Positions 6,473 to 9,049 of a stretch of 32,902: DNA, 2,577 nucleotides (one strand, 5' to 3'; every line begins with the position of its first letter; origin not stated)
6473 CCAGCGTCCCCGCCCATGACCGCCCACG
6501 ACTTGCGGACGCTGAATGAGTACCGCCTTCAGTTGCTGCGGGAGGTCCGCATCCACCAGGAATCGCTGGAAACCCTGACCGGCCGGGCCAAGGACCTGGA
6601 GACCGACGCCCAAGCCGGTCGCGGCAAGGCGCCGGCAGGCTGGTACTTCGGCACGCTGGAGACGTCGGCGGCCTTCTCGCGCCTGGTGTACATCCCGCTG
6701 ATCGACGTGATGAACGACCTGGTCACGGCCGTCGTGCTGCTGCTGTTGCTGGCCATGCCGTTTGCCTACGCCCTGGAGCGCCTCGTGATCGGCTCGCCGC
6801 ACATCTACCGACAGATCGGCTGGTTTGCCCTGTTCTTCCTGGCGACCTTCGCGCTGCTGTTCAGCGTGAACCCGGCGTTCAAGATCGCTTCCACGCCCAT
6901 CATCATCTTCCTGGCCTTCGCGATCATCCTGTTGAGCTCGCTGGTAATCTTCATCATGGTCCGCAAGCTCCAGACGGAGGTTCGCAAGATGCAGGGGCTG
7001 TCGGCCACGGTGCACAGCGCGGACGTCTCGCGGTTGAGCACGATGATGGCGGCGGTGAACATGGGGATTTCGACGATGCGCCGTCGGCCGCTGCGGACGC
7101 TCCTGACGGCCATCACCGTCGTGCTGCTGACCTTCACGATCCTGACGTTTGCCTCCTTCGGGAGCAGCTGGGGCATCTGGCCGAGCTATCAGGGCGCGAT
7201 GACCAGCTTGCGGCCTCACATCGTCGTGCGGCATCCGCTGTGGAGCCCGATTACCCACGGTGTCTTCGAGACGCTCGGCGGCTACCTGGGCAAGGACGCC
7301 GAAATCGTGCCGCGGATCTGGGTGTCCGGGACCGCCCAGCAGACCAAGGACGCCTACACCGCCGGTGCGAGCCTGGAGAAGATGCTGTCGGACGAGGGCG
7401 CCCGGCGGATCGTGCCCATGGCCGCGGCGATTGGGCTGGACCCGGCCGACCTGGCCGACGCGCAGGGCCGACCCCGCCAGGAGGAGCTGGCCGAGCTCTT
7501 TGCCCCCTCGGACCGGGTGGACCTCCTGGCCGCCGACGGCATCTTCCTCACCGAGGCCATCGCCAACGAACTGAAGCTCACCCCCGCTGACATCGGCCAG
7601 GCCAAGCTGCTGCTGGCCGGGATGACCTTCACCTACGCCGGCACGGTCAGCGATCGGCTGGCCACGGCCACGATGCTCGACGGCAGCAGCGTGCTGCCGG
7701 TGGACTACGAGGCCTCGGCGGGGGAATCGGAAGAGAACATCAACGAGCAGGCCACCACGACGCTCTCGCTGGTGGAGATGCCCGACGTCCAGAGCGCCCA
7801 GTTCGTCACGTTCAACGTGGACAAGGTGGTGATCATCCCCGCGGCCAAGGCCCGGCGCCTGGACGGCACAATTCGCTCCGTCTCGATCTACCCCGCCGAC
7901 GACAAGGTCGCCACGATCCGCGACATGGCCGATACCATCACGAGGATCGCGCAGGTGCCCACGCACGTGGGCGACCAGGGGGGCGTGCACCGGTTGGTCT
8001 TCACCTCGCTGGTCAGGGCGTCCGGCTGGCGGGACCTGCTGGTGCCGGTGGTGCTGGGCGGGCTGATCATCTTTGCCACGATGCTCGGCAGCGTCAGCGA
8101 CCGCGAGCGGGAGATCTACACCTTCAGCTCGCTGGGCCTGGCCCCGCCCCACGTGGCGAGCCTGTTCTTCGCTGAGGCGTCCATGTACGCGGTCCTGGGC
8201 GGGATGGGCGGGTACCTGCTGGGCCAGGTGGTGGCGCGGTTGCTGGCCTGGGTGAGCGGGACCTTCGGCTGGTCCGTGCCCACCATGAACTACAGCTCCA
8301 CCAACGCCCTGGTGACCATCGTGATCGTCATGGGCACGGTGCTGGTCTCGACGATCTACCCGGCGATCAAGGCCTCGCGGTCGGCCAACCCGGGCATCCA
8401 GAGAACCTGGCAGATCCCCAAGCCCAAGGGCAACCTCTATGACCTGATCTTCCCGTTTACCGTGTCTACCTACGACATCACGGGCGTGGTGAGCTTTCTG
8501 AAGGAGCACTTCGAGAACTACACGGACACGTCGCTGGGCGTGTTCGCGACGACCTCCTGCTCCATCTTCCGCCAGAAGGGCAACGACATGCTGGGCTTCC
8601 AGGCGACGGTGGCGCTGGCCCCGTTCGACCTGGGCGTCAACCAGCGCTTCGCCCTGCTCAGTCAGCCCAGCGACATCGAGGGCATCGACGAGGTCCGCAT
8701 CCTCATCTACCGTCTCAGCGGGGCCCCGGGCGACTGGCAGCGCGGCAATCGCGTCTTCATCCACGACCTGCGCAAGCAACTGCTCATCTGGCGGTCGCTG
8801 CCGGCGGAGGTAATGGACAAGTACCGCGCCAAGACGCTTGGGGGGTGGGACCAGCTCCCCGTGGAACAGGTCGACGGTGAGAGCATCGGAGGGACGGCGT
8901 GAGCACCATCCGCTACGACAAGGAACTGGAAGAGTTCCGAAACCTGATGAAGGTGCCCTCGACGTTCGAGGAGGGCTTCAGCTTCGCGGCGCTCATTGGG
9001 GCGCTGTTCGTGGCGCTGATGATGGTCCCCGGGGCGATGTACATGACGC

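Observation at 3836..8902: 1688-aa fusion of a catalytically degenerate M28/PA peptidase-like ectodomain to a MacB/FtsX permease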

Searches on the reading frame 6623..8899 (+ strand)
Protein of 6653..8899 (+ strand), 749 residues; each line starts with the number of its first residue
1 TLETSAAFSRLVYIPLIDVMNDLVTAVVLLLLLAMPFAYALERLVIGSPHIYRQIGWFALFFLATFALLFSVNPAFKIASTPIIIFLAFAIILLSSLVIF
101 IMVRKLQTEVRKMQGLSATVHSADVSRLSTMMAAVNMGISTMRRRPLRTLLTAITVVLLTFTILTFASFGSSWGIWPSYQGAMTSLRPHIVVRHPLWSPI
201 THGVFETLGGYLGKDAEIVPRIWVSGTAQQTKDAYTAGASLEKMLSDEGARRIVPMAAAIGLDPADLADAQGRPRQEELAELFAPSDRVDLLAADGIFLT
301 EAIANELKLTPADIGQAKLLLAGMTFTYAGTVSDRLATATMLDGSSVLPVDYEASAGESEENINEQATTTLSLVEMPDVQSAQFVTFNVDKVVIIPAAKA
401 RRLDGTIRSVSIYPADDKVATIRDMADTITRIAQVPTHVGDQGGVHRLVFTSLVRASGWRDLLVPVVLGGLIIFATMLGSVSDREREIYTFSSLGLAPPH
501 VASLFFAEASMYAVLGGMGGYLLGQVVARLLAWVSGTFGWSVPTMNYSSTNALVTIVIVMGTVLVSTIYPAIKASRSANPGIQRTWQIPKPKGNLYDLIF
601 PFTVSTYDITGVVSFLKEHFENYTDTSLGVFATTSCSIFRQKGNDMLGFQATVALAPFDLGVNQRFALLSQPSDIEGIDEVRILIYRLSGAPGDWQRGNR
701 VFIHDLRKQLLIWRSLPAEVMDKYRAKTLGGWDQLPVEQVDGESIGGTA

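Call 34: search_solved_structures(query=A4, max_evalue=1, show_alignments=0)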
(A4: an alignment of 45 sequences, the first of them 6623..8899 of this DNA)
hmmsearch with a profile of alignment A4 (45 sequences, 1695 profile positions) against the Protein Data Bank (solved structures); distinct sequences matched with E-value up to 1: 41.
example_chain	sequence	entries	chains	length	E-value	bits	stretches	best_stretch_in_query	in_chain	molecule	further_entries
2ek8_A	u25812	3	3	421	4.5e-10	40.8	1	27-321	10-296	Aminopeptidase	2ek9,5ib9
9w35_A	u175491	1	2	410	0.0087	16.6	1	1405-1518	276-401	LolF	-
9w37_A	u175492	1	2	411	0.0087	16.6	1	1405-1518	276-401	LolF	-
9w2w_A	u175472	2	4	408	0.0089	16.6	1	1405-1518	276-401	LolF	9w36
8kco_A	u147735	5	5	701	0.011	16.3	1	218-308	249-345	Nicastrin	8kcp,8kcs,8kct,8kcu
5a63_A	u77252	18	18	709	0.011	16.2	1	218-308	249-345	Nicastrin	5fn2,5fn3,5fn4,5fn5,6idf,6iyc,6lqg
8oqy_A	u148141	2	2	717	0.012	16.2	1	218-308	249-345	Nicastrin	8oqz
8x52_A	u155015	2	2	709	0.017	15.6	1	221-308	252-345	Nicastrin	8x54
7mdx_A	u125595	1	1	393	0.046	14.2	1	1423-1517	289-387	Lipoprotein-releasing system transmembrane protein LolC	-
7arh_C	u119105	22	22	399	0.053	14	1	1423-1517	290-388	Lipoprotein-releasing ABC transporter permease subunit LolC | Lipo-releasing system transmembrane protein lolC | Lipoprotein-releasing system transmembrane prot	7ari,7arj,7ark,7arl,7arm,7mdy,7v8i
5lil_A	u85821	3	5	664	0.069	13.6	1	1405-1517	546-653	Macrolide export ATP-binding/permease protein MacB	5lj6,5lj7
7yat_A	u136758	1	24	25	0.11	12.9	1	1455-1474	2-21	Major prion protein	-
4yxl_A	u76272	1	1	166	0.15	12.5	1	1451-1476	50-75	Major prion protein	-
4hmm_A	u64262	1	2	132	0.19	12.2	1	1452-1473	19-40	Major prion protein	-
4hls_A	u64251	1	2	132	0.19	12.2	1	1452-1473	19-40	Major prion protein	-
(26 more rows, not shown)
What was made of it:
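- On Peptidase family M28 (Pfam PF04389), as a fold: 2EK8 at E=4.5e-10 with the family profile (call 34).
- On Type VII ABC transporter permease (MacB/LolC/LolE/FtsX; Pfam PF02687): LolF, LolC and MacB at E 0.009-0.07 with the profile (call 34).
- The family profile hits the PA-M28 aminopeptidase 2EK8 at 4.5e-10 (call 34).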

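Call 36: find_related_loci(query=A4, collection=genome_contigs, flank=10000)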
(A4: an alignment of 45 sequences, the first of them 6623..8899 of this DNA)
Query A4 (759 aa) in genome_contigs; peptide patterns used: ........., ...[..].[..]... (x = any residue, [..] = any of these).
263 stretches matched a pattern; 183 encode a relative of the query (tblastn E <= 1e-3); the best 80 are kept; 80 distinct loci.
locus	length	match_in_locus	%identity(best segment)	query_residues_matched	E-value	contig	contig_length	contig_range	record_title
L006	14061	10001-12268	83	2-757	0e+0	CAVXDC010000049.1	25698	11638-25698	MAG: uncultured Phycisphaerae bacterium isolate MFD04408.bin.3.226 genome assembly, contig: contig_89561, whole genome s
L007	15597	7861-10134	79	2-759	0e+0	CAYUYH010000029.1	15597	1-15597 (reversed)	MAG TPA_asm: uncultured Planctomycetaceae bacterium isolate SRP323688_co1_175 genome assembly, contig: NODE_6033_length_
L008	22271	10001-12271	76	5-759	0e+0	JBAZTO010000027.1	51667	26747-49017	MAG: Phycisphaerae bacterium isolate SO_2017_GW1_204 NODE_3332_length_51667_cov_2.255918_OW334_2017, whole genome shotgu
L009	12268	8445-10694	74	8-759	0e+0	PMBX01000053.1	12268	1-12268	MAG: Phycisphaerales bacterium isolate fen_1349 73.20120700_E3M.265_contig_272800, whole genome shotgun sequence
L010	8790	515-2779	69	7-758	0e+0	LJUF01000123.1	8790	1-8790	MAG: Phycisphaerae bacterium SM23_33 WORSMTZ_22786, whole genome shotgun sequence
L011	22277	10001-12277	83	1-759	0e+0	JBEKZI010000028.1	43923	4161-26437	MAG: Phycisphaerae bacterium isolate SPRUCE 695 SPRUCE_695_28, whole genome shotgun sequence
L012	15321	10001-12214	67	8-757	0e+0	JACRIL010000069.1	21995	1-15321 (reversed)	MAG: Planctomycetota bacterium isolate NC_groundwater_1802_Pr3_B-0.1um_59_14 SR-2_scaffold_141_919670, whole genome shot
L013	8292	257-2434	68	23-758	0e+0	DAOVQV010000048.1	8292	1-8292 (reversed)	MAG TPA_asm: Phycisphaerae bacterium isolate CSMAG_1584 CSMAG_1584_k141_66533_length_8292_cov_33.7394, whole genome shot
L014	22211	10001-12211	66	8-756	0e+0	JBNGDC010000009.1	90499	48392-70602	MAG: Phycisphaerae bacterium isolate E05-017 bin55.fa-9, whole genome shotgun sequence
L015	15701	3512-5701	68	22-757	0e+0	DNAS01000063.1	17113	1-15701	MAG TPA_asm: Phycisphaerales bacterium isolate UBA12270 contig_5020, whole genome shotgun sequence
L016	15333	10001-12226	66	4-756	0e+0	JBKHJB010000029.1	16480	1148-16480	MAG: Phycisphaerae bacterium isolate D4M11_13 NODE_1815_length_16480_cov_12.644566, whole genome shotgun sequence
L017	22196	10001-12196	65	8-750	0e+0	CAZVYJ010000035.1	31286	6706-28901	MAG TPA_asm: uncultured Planctomycetaceae bacterium isolate binchicken_co27_480 genome assembly, contig: NODE_2502_lengt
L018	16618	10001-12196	65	10-756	0e+0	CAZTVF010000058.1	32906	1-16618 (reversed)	MAG TPA_asm: uncultured Planctomycetaceae bacterium isolate SRP272421_co2_511 genome assembly, contig: NODE_2924_length_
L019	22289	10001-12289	62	10-759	0e+0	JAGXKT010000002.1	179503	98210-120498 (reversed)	MAG: Phycisphaerae bacterium isolate GSL_GB14_14 NODE_5_length_179503_cov_14.0354, whole genome shotgun sequence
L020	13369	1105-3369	64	18-759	0e+0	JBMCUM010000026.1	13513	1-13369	MAG: Planctomycetota bacterium isolate D4M11_20 NODE_2534_length_13513_cov_10.449547, whole genome shotgun sequence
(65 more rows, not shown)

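Call 38: predict_structure(alignment_id=A4)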
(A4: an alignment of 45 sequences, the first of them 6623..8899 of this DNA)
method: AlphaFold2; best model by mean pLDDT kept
length: 759 residues; sequences in the alignment: 45
mean_pLDDT: 71.1   pTM: 0.47
mean pLDDT of the five models: 71.1, 70.9, 70.7, 70.2, 65.4
residues with pLDDT >= 90: 167; 70-90: 233; 50-70: 224; < 50: 135
segments of 3 or more residues with pLDDT < 50: 83-89, 123-152, 172-181, 368-391, 464-472, 485-493, 500-512, 553-555, 584-594
pLDDT, mean of each block of 10 residues (from residue 1): 71 72 52 56 61 59 66 66 50 55 58 57 44 41 47 51 55 47 74 83 88 85 90 90 86 92 94 92 88 91 95 94 95 95 91 89 68 44 33 79 95 93 91 92 89 86 50 50 48 48 47 53 55 59 65 50 56 53 47 58 85 67 87 67 89 87 73 87 69 88 87 84 74 86 87 66
secondary structure, 60 per line:
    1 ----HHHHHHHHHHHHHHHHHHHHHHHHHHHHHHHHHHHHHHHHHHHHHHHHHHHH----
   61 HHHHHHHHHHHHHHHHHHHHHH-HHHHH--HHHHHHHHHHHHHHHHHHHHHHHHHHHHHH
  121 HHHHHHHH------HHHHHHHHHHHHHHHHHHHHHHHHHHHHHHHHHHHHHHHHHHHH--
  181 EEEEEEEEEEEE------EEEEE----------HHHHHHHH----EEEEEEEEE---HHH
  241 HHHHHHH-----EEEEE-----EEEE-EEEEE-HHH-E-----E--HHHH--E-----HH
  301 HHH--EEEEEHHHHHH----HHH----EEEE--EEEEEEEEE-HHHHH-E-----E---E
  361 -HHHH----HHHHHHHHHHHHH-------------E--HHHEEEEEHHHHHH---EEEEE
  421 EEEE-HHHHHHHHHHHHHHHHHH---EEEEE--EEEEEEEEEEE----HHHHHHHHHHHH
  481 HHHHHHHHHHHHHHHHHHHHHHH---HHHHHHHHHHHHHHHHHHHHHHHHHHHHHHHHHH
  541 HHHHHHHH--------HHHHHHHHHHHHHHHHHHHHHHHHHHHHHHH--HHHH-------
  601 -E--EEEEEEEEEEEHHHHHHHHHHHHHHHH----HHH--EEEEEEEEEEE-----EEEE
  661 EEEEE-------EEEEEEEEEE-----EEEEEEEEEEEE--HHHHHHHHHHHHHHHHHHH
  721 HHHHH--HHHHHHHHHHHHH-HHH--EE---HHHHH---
elements in order (helices of 4 or more, strands of 3 or more residues): H5-56 H61-82 H84-88 H91-128 H135-178 E181-192 E199-203 H214-221 E226-234 H238-247 E253-257 E263-266 E268-272 H287-290 H299-303 E306-310 H311-316 E328-331 E334-342 H344-348 H362-365 H370-382 E402-406 H407-412 E416-424 H426-443 E447-451 E454-464 H469-503 H507-548 H557-587 H590-593 E605-615 H616-631 E641-651 E657-665 E673-682 E688-699 H702-725 H728-740 H752-756
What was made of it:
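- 6476..6718 (+): aa 881-961: three-helix periplasmic stalk, continuous with the first extra membrane helix. One helix runs from aa ~934 to ~985 in the second model (call 38).
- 7097..8368 (+): aa 1088-1511: FtsX/MacB-type module: TM1, ~295-aa periplasmic domain (aa 1107-1401), TM2, coupling-helix loop (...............), TM3, TM4. Periplasmic domain pLDDT ~90 (call 38).
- On Type VII ABC transporter permease: Beta-alpha-beta units flank the domain in the model (call 38).
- Membrane helices in the monomer model are low-confidence, pLDDT 45-60 (call 38).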

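Call 43: fold_search(model_id=the predicted structure, library=pdb)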
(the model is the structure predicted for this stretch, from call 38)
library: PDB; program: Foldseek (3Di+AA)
matches with E <= 10: 647; with E <= 0.001: 2
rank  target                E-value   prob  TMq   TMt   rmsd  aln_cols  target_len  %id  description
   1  7w7a_B                4.3e-05  1.00  0.15  0.31  17.7       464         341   15  Heme exporter in complex with Mn-containing protoporphyrin IX, Mn-anomalous data (released 2022-06-22)
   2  7w78_B                1.0e-04  1.00  0.14  0.29  18.2       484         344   13  Heme exporter HrtBA in complex with Mg-AMPPNP (released 2022-06-22)
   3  7mdy_A                1.7e-03  0.97  0.13  0.23  17.5       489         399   12  LolCDE nucleotide-bound (released 2021-08-11)
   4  5c59_A                4.2e-03  1.00  0.16  0.51   7.5       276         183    8  Crystal structure of the periplasmic region of MacB from E. coli (released 2016-06-22)
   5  5lj6                  6.4e-03  0.96  0.15  0.19  17.6       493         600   10  Structure of Aggregatibacter actinomycetemcomitans MacB bound to ATPyS (P6522) (released 2017-11-15)
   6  6iez                  1.5e-02  0.84  0.11  0.25  15.2       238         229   12  Crystal structure of CERT START domain in complex with compound B16 (released 2019-02-27)
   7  3lyd_B                1.9e-02  1.00  0.11  0.41   7.7       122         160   11  Crystal structure of Putative uncharacterized protein from Jonesia denitrificans (released 2010-03-09)
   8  6xrb_B                2.2e-02  0.98  0.10  0.39   8.0       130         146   15  Crystal structure of SciW from Salmonella typhimurium (released 2020-12-30)
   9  6ick_A                2.4e-02  0.85  0.12  0.22   9.6       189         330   13  Pseudomonas putida CBB5 NdmA (released 2019-09-04)
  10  5mmq_A                2.4e-02  0.66  0.09  0.25  12.8       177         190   12  ABA RECEPTOR FROM CITRUS, CSPYL1 (released 2017-08-02)
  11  4dsc_B                2.5e-02  0.77  0.10  0.29  11.5       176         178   12  Complex structure of abscisic acid receptor PYL3 with (+)-ABA in spacegroup of H32 at 1.95A (released 2012-06-06)
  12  4dsc_A                2.5e-02  0.72  0.10  0.29  11.6       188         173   12  Complex structure of abscisic acid receptor PYL3 with (+)-ABA in spacegroup of H32 at 1.95A (released 2012-06-06)
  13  3lyd_A                3.1e-02  0.99  0.10  0.38   6.6       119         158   10  Crystal structure of Putative uncharacterized protein from Jonesia denitrificans (released 2010-03-09)
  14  3klx_B                3.7e-02  0.69  0.10  0.30  11.7       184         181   12  Crystal structure of native abscisic acid receptor PYL3 (released 2010-11-10)
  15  9a5d_A                3.7e-02  0.30  0.10  0.11  34.9       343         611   12  Integrative model of WALK-YYCH by crosslinking MS and deep learning (released 2024-09-18)
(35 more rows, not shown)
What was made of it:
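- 7097..8368 (+): Foldseek HrtB 4e-5, LolCDE 2e-3, MacB periplasmic domain 4e-3 with TMt 0.51 (call 43).
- On Type VII ABC transporter permease: Foldseek hit to the MacB periplasmic region 5C59 at E=4e-3, TMt 0.51 (call 43).
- Fold matches to HrtB, LolCDE and MacB (call 43). Fold matches to HrtB and LolCDE (call 43). There is weak SRPBCC/START-like (lipid-binding fold) resemblance in the tail (call 43).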

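Call 68: search_protein_representatives(protein=window:6653-8899:+)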
Query: 749 residues. Proteins with E-value up to 0.001 (for the whole library): 2561; up to 1e-10: 1593; up to 1e-30: 1167. The best 150 are listed.
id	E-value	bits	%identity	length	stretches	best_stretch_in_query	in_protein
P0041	0.0e+00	1098.6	69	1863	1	3-746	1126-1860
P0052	0.0e+00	1067.9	68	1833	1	3-747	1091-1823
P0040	0.0e+00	1055.6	68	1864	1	3-749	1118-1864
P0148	0.0e+00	1050.7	67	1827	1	4-747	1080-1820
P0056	0.0e+00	1045.3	67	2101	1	5-748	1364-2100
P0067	0.0e+00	1042.5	67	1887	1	8-748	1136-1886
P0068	0.0e+00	1025.7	65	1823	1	2-748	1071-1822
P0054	5.0e-299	1010.2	65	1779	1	7-747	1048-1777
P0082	3.1e-296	1001.0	65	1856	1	4-748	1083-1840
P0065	3.8e-296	1000.7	68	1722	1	4-748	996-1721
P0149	1.7e-290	982.0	64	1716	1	4-747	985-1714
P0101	1.5e-283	959.0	62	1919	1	2-746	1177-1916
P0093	7.2e-282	953.5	63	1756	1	5-749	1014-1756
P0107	1.1e-279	946.3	63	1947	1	5-746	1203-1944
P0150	2.0e-275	932.2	60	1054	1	2-739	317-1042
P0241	4.7e-149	514.5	40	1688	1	6-726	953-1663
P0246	9.7e-147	506.8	44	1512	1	10-725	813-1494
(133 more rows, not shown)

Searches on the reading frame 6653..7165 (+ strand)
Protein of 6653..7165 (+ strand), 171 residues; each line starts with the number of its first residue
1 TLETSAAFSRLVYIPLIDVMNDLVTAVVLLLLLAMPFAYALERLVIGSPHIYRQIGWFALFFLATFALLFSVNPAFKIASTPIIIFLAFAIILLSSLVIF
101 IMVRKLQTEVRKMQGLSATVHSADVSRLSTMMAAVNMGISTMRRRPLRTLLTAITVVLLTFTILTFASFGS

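Call 51: search_protein_families(library=pfam, proteins=[window:6653-7105:+], max_evalue=10)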
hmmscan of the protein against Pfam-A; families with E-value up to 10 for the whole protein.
window:6653-7105:+ (151 aa): 8 families
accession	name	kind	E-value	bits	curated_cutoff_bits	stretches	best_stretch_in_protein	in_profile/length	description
PF19470.4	DUF6007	-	0.0031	17.8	26.7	1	50-107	6-59/65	Family of unknown function (DUF6007)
PF20315.3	DUF6611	-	0.4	11.2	27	1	68-123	62-118/168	Family of unknown function (DUF6611)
PF02674.22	Colicin_V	-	0.69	10.3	29.3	1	79-118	54-93/144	Colicin V production protein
PF12666.12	PrgI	-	0.76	10.8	27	1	52-98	19-62/91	PrgI family protein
PF17870.6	Insulin_TMD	-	1.1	9.8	33.4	1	76-109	15-45/47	Insulin receptor trans-membrane segment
PF19865.4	DUF6338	-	2.2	8.2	26.5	1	3-68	32-98/205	Family of unknown function (DUF6338)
PF07869.17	DUF1656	-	4.8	7.7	26.5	1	23-71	8-55/56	Protein of unknown function (DUF1656)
PF09534.15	Trp_oprn_chp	-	5.9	7.1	29.6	1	58-134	48-124/180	Tryptophan-associated transmembrane protein (Trp_oprn_chp)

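Call 86: search_protein_families(library=padloc, proteins=[window:6653-7165:+], max_evalue=10)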
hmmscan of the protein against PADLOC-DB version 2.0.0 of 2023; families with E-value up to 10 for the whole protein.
window:6653-7165:+ (171 aa): 1 family
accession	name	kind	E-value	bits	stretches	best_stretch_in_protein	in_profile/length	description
PDLC01991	CARF_m8--CARF_LolE_TM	-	1.2e-08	31.5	1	24-169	74-206/810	-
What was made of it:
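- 6719..6955 (+): aa 962-1040: three extra transmembrane helices (TMa-c), among the most conserved segments. Matches PADLOC PDLC01991 positions 74-206 (call 86).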

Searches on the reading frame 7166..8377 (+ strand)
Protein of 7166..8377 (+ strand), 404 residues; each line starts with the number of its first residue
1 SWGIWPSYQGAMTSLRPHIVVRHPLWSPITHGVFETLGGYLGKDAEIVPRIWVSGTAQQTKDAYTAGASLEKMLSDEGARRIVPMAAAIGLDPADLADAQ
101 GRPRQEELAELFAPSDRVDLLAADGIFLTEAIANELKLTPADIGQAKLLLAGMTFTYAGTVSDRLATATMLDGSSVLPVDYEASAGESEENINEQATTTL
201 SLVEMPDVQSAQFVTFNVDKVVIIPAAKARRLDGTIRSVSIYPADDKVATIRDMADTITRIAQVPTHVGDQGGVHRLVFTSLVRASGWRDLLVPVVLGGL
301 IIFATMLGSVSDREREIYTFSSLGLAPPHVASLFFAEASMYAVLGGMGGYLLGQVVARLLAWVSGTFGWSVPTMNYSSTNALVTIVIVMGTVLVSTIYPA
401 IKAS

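Call 86: search_protein_families(library=padloc, proteins=[window:7166-8377:+], max_evalue=10)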
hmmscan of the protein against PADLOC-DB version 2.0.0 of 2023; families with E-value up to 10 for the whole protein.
window:7166-8377:+ (404 aa): 2 families
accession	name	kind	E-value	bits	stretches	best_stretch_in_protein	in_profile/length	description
PDLC01991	CARF_m8--CARF_LolE_TM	-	6.5e-28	95.3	1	201-404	356-548/810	-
PDLC01990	CARF_m8--CARF_Beta-galactosidase_LolE_TM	-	1.3e-13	47.2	1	205-404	1335-1526/1791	-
